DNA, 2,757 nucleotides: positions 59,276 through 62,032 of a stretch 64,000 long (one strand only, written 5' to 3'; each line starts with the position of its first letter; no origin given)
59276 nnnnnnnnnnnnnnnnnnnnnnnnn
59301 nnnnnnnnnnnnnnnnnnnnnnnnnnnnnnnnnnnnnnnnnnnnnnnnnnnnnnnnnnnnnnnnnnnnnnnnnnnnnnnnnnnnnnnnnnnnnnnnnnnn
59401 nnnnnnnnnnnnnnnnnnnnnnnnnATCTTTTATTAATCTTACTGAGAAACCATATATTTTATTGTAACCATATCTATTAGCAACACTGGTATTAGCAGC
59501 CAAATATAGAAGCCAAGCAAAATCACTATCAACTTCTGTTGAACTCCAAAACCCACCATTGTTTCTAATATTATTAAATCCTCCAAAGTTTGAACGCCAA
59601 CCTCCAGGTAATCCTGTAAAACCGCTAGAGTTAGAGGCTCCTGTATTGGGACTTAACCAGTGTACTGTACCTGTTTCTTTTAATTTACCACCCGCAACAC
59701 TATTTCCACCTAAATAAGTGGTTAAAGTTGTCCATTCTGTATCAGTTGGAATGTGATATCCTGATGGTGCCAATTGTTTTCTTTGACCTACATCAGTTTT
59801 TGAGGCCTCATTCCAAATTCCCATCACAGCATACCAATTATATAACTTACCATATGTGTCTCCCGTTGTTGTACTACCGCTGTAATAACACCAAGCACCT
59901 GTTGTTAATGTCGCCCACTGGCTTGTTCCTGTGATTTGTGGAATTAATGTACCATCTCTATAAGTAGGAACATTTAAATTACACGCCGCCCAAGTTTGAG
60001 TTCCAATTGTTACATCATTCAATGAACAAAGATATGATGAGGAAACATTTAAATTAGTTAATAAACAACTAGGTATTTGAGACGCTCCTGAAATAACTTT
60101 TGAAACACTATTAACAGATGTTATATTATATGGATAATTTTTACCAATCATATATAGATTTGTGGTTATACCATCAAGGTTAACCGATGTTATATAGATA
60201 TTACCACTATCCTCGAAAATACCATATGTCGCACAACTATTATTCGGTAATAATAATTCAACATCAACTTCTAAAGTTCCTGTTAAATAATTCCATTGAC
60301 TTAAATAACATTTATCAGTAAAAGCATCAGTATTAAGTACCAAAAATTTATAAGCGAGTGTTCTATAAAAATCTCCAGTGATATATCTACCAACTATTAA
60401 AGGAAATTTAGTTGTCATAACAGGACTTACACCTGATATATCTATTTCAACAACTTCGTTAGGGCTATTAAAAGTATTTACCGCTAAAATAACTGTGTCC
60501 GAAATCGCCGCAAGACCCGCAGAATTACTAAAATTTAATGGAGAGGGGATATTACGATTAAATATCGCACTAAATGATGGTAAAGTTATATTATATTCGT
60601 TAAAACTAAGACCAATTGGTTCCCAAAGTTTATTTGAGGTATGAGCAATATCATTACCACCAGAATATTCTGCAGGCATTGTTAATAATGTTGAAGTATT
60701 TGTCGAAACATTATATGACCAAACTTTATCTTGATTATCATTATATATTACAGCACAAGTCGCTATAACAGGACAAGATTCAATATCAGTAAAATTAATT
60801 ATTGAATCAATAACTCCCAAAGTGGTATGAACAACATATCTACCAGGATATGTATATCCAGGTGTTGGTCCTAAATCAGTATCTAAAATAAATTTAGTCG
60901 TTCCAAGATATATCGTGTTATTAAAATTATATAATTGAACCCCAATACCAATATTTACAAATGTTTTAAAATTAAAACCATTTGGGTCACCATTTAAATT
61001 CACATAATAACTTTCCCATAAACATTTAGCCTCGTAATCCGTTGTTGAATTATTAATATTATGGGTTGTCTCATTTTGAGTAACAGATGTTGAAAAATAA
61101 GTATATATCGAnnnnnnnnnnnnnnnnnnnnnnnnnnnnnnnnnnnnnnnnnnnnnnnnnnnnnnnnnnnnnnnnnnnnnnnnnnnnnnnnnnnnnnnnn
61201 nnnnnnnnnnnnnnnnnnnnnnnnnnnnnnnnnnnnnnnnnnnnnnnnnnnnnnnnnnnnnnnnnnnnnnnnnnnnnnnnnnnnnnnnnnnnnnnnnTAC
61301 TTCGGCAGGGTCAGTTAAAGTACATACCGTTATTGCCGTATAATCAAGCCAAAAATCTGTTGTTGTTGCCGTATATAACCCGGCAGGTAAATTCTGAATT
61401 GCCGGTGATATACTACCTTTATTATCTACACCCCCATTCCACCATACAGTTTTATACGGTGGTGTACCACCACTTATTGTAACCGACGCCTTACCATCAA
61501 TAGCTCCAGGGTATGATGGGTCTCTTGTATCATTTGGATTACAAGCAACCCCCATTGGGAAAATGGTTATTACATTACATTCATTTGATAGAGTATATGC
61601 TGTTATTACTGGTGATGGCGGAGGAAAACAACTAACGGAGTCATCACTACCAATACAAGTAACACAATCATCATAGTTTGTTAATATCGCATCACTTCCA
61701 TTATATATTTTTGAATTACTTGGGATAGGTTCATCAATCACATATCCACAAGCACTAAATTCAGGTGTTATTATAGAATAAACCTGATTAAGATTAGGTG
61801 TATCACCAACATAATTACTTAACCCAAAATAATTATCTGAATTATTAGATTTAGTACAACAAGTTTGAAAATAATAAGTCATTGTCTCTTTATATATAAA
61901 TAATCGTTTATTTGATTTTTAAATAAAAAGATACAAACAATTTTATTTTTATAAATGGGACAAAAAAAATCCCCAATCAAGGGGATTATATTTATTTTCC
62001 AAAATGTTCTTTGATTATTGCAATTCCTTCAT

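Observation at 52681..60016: Fibrobacter succinogenes major paralogous (FISUMP) domains in two fibre proteins.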

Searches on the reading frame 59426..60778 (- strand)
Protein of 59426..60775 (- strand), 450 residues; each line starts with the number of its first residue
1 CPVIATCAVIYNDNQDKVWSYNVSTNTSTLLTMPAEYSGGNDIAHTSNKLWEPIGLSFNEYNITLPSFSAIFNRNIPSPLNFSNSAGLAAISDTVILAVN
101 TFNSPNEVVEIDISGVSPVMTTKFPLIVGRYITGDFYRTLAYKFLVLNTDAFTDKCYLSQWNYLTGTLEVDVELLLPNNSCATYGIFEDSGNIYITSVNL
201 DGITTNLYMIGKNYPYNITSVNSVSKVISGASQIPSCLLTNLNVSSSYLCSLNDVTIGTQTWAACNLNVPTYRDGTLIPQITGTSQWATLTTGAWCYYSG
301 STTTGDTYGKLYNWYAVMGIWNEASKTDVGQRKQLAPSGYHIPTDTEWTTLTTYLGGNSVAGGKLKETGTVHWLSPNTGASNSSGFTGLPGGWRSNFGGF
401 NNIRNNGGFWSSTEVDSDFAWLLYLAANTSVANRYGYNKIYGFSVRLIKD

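Call 23: find_homologous_proteins(query=window:59426-60775:-, max_evalue=0.00001)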
Query seq(450 aa) (450 aa): 7651 proteins with E <= 0.00001 among 8000 candidates; the best 120 are listed.
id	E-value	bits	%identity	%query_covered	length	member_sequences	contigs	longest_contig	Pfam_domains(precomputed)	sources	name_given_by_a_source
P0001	3.2e-295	997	98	100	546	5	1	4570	PF09603.16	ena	-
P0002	5.3e-199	680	72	100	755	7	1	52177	PF09603.16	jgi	jgi:uncharacterized protein (TIGR02145 family)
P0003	1.4e-161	557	65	93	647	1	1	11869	PF09603.16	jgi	-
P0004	1.7e-161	556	61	100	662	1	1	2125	PF09603.16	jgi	jgi:uncharacterized protein (TIGR02145 family)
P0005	2.6e-158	546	53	44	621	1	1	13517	PF09603.16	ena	-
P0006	1.2e-157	544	51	45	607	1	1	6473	PF09603.16,PF26707.1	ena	-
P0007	1.4e-153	530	53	45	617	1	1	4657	PF09603.16,PF26707.1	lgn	-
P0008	6.5e-153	528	48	45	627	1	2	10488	PF09603.16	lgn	-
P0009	6.9e-152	525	52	44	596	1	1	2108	PF09603.16,PF26707.1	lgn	-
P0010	9.1e-148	511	51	45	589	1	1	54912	PF09603.16,PF26707.1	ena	-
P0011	1.2e-145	504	54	45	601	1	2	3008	PF09603.16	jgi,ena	jgi:uncharacterized protein (TIGR02145 family)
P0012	2.5e-139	483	53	45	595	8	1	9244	PF09603.16,PF26707.1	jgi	jgi:uncharacterized protein (TIGR02145 family)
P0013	2.5e-132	460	47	44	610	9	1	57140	PF09603.16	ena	-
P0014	3.4e-129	450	48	44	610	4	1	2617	PF09603.16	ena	-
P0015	4.2e-127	443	49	44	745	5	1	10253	PF09603.16,PF22820.3,PF26707.1,PF08308.18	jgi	-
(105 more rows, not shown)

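Call 27: find_encoding_contigs(protein=P0003, flank=10000, max_places=3)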
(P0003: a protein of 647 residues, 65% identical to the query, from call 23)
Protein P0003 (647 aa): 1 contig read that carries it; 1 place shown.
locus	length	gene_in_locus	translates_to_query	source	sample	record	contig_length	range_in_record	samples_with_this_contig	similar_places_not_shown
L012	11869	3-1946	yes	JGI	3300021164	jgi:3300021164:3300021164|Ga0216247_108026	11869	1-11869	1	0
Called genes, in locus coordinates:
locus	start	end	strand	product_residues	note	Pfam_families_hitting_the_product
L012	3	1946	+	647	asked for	PF09603:Fib_succ_major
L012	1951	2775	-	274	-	-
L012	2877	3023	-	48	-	-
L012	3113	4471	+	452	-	-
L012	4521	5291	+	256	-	-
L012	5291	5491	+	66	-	-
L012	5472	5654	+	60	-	-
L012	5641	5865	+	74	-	-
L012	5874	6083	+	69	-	PF11753:DUF3310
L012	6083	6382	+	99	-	-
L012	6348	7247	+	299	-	PF01170:UPF0020 (faint), PF01555:N6_N4_Mtase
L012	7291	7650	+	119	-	-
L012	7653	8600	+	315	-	-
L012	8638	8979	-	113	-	PF02643:DUF192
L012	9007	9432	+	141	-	PF00293:NUDIX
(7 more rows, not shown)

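Call 30: search_protein_families(library=pfam, proteins=[P0006], max_evalue=10)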
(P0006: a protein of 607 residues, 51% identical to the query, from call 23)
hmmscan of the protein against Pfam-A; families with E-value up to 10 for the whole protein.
P0006 (607 aa): 3 families
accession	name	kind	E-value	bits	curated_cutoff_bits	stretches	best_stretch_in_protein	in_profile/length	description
PF09603.15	Fib_succ_major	-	1.4e-109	365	33.9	3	221-403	1-187/187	Fibrobacter succinogenes major domain (Fib_succ_major)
PF19154.5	DUF5836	-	0.021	15.3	25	1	314-328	14-28/38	Family of unknown function (DUF5836)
PF12591.13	DUF3762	-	3.8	8.3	27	0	439-458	7-26/80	Protein of unknown function (DUF3762)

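Call 36: predict_structure(alignment_id=A1)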
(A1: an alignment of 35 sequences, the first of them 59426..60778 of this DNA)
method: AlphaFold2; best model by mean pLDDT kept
length: 451 residues; sequences in the alignment: 35
mean_pLDDT: 65.9   pTM: 0.48
mean pLDDT of the five models: 65.9, 59.4, 59.2, 58.2, 56.3
residues with pLDDT >= 90: 21; 70-90: 204; 50-70: 134; < 50: 92
segments of 3 or more residues with pLDDT < 50: 1-18, 40-42, 200-207, 213-253, 322-332, 370-372
pLDDT, mean of each block of 10 residues (from residue 1): 31 46 52 56 62 73 64 79 65 76 66 82 77 68 75 82 78 74 64 58 43 41 32 31 32 67 77 71 71 67 57 81 46 65 90 85 67 51 63 76 77 90 85 87 86 84
secondary structure, 60 per line:
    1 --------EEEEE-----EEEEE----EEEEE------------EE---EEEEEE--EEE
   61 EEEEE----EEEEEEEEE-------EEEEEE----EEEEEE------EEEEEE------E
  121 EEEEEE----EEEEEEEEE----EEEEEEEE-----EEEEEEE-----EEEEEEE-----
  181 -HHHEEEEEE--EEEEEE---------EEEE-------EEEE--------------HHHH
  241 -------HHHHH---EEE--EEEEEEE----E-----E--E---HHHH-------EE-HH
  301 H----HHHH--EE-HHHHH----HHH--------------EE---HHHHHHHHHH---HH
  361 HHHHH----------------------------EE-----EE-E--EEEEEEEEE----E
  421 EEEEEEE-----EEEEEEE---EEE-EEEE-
elements in order: E9-13 E19-23 E28-32 E50-55 E58-65 E70-78 E86-91 E96-101 E108-113 E120-126 E131-139 E144-151 E157-163 E169-175 E185-190 E193-198 E208-211 E219-222 H237-240 H248-252 E256-258 E261-267 H285-288 H306-309 H315-319 H346-355 H359-365 E407-415 E420-427 E433-439 E443-445 E447-450

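Call 38: fold_search(model_id=the predicted structure, library=pdb)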
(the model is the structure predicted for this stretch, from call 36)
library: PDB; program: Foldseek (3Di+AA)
matches with E <= 10: 1442; with E <= 0.001: 428
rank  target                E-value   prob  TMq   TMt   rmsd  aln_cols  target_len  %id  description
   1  7ona                  9.9e-08  1.00  0.37  0.56   4.9       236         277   15  Crystal structure of the computationally designed SAKe6AC protein (released 2022-12-14)
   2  8pjs                  5.6e-07  1.00  0.37  0.56   4.8       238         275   17  Crystal structure of the computationally designed SAKe6CEref protein (released 2024-07-10)
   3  7opu                  8.7e-07  1.00  0.36  0.55   5.3       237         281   17  Self-assembled crystal structure of the computationally designed SAKe6BE-3HH protein (released 2022-12-14)
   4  7on7_B                9.2e-07  1.00  0.36  0.57   4.9       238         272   16  Crystal structure of the computationally designed SAKe6BE-L2 protein (released 2022-12-14)
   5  8pjr                  9.7e-07  1.00  0.36  0.55   7.5       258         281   14  Crystal structure of the SAKe6AC-LB protein (released 2024-07-10)
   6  8pjy                  1.3e-06  1.00  0.34  0.49   8.0       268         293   16  Crystal structure of the computationally designed SAKe6EEref protein (released 2024-07-10)
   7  7on6                  1.7e-06  1.00  0.36  0.51   7.6       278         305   14  Crystal structure of the computationally designed SAKe6AE protein (released 2022-12-14)
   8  7pvp                  1.9e-06  1.00  0.36  0.55   7.5       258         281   15  Crystal structure of the SAKe6BC designer protein (released 2023-01-18)
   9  2woz                  2.4e-06  1.00  0.34  0.46   6.3       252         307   14  The novel beta-propeller of the BTB-Kelch protein Krp1 provides the binding site for Lasp-1 that is necessary for pseudo (released 2009-09-01)
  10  4ch9_A                3.0e-06  1.00  0.35  0.52   5.4       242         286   12  Crystal structure of the human KLHL3 Kelch domain in complex with a WNK4 peptide (released 2014-01-08)
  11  9l8q                  3.2e-06  1.00  0.29  0.42   8.2       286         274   14  Crystal Structures of Keap1-B4 complexes (released 2025-12-31)
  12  9hqk_D                3.4e-06  1.00  0.30  0.34   7.7       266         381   13  Bacteroides fragilis lipoprotein XusB bound to ferrichrome (released 2025-09-17)
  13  6ttk_A                3.8e-06  1.00  0.35  0.52   5.2       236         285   13  Crystal structure of the kelch domain of human KLHL12 in complex with DVL1 peptide (released 2020-02-12)
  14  8pjw_A                4.2e-06  1.00  0.36  0.54   5.2       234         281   17  Crystal structure of the computationally designed SAKe6FE protein (released 2024-07-10)
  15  8jxh_B                4.2e-06  1.00  0.34  0.15   5.2       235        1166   16  rat megalin RAP complex wingA (released 2024-06-19)
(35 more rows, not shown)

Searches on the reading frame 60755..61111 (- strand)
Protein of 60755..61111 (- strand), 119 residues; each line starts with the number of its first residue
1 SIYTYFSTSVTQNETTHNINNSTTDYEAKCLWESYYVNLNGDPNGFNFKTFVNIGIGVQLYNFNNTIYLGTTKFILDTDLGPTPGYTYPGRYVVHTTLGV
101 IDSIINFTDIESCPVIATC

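Call 30: search_protein_families(library=pfam, proteins=[window:60755-61111:-], max_evalue=10)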
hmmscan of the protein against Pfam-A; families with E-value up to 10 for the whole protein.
seq(119 aa): 0 families

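Call 57: search_protein_families(library=phrogs, proteins=[window:60779-61108:-], max_evalue=1)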
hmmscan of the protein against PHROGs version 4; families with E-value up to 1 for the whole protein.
window:60779-61108:- (110 aa): 0 families

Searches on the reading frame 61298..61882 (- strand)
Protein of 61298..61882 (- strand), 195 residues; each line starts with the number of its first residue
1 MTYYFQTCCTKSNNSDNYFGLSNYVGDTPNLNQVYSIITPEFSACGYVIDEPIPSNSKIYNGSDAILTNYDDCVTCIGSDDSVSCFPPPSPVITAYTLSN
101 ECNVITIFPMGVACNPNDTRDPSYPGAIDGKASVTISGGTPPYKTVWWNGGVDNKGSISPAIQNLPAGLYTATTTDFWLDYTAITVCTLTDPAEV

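Call 30: search_protein_families(library=pfam, proteins=[window:61298-61882:-], max_evalue=10)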
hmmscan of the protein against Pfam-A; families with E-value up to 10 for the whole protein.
seq(195 aa): 1 family
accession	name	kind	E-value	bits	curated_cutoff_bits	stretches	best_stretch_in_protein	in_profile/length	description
PF13573.12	SprB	-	0.002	18.2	28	1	129-150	14-35/37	SprB repeat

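Call 57: search_protein_families(library=phrogs, proteins=[window:61298-61882:-], max_evalue=1)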
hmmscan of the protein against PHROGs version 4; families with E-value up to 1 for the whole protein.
window:61298-61882:- (195 aa): 1 family
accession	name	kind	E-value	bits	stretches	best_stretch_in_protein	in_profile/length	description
phrog_158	-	tail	0.0076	16.7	1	133-189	186-249/376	major tail protein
